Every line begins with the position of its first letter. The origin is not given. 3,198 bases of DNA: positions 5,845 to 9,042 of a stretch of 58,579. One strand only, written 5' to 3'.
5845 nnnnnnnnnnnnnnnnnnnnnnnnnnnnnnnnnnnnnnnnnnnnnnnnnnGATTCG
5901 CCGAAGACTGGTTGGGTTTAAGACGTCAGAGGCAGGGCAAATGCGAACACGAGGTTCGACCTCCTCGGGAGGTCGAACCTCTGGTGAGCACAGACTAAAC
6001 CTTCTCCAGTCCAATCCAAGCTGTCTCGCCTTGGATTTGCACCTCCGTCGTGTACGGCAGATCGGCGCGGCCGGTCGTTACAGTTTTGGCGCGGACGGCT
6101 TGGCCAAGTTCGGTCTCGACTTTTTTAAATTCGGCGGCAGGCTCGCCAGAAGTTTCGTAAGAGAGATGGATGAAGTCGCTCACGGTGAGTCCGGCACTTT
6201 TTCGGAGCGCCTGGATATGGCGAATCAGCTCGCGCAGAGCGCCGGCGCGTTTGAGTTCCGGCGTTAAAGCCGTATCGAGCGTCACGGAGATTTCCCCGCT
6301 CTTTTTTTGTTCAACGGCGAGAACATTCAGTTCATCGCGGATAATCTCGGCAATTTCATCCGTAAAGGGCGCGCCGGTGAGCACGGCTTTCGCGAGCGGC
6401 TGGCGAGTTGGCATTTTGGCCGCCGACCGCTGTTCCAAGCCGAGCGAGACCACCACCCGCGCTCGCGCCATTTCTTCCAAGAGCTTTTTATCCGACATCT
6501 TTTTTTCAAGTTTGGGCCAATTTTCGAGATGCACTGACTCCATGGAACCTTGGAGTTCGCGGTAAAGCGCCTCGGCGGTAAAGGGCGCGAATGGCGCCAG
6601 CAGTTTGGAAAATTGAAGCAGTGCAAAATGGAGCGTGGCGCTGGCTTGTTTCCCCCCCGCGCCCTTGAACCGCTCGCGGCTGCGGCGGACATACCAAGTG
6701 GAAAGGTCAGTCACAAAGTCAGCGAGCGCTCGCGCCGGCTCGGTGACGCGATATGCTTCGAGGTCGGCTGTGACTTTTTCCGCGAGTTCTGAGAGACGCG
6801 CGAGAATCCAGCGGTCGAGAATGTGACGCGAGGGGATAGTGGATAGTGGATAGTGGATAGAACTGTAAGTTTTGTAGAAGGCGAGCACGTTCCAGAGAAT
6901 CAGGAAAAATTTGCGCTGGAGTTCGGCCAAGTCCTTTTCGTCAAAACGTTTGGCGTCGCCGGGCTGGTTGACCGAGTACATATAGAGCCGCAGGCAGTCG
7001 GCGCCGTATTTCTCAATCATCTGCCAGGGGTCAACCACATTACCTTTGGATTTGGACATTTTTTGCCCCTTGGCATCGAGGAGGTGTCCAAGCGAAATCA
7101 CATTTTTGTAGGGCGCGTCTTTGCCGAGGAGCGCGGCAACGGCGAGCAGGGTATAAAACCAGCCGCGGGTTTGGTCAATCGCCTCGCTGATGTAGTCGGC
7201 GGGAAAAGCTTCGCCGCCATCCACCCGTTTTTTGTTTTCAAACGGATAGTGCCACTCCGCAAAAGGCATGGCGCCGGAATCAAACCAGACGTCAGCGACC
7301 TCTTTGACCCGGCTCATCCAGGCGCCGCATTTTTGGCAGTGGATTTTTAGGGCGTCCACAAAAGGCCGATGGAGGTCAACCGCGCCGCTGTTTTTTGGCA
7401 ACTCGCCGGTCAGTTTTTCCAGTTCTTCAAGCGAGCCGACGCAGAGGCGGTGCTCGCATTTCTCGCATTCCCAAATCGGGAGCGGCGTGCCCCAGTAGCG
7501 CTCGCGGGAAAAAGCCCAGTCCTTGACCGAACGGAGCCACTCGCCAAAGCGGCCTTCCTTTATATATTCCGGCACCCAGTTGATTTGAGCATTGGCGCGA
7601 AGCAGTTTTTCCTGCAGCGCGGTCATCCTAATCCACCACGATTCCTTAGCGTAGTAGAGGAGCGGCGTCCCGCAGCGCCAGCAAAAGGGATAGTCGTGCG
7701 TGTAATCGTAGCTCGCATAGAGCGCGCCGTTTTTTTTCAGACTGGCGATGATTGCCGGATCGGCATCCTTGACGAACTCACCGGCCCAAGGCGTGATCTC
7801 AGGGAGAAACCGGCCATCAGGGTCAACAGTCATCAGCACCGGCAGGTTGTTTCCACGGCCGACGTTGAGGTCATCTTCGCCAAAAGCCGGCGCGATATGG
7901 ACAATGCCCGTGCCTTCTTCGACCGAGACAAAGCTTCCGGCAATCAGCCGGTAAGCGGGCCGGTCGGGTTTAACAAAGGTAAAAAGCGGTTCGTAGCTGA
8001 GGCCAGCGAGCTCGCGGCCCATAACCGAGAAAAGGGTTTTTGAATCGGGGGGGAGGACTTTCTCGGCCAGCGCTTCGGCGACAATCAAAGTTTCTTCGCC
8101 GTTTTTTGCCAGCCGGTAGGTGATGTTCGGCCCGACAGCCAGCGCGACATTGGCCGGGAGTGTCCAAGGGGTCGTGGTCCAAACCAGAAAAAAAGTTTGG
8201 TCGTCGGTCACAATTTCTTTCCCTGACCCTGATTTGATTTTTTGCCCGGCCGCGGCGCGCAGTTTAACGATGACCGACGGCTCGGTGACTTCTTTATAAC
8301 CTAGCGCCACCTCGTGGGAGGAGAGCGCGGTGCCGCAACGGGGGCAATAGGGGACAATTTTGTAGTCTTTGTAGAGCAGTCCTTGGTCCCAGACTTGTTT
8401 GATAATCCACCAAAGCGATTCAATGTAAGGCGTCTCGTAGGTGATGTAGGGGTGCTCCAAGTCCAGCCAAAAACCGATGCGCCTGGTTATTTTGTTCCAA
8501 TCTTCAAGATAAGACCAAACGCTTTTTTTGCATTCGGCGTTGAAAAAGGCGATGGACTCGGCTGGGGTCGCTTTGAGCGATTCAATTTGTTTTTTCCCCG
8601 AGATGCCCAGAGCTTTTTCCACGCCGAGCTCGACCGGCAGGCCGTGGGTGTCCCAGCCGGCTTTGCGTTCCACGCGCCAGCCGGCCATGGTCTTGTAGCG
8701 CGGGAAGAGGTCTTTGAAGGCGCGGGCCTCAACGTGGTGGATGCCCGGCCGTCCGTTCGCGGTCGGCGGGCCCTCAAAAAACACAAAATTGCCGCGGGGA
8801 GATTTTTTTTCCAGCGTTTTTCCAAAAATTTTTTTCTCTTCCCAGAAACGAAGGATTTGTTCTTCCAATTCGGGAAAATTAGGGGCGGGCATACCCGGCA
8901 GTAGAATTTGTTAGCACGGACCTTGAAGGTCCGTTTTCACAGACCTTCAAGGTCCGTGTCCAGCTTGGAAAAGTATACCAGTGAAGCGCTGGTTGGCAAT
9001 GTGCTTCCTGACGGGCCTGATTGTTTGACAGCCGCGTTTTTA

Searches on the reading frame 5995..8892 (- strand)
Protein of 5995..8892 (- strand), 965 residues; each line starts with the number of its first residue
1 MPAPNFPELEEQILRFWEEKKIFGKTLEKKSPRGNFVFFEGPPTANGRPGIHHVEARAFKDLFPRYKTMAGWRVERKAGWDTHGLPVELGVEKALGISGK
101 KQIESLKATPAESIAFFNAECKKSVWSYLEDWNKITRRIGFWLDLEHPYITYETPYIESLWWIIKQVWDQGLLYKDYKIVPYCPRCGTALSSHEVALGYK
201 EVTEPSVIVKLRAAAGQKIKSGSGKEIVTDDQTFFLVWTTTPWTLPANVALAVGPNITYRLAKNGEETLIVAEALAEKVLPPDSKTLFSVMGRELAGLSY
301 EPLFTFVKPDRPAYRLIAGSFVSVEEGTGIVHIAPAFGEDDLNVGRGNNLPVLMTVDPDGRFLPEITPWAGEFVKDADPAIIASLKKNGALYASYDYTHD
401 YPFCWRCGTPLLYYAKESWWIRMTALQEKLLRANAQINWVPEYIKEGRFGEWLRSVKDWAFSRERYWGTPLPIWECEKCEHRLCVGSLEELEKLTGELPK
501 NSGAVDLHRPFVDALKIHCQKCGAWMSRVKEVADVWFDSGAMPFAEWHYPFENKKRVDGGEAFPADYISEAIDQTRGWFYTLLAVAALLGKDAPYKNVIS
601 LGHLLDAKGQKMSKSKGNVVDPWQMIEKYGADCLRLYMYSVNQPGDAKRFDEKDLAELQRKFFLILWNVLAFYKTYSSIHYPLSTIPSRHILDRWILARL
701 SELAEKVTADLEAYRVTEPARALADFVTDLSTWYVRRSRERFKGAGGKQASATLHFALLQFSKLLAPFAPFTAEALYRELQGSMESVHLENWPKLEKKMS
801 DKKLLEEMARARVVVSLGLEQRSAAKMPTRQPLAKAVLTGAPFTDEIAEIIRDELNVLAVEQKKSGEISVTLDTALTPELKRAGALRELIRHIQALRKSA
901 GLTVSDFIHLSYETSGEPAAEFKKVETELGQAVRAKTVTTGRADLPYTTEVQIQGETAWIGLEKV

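Call 45: search_protein_families(library=pfam, proteins=[window:5995-8892:-], max_evalue=0.001)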
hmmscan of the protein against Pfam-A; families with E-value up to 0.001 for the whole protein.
window:5995-8892:- (965 aa): 5 families
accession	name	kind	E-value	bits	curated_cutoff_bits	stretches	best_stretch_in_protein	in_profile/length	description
PF00133.28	tRNA-synt_1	-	1.7e-116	389.8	22.7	1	12-643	1-407/414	tRNA synthetases class I (I, L, M and V)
PF08264.19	Anticodon_1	-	2.3e-31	109.1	25.1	1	693-835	1-146/148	Anticodon-binding domain of tRNA ligase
PF19302.4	DUF5915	-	3.5e-18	66.3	27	1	848-965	82-195/195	Domain of unknown function (DUF5915)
PF09334.17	tRNA-synt_1g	-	2.5e-17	63.1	20.1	1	579-656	295-372/391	tRNA synthetases class I (M)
PF01921.24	tRNA-synt_1f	-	1.3e-05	24.8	27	1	586-658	258-328/360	tRNA synthetases class I (K)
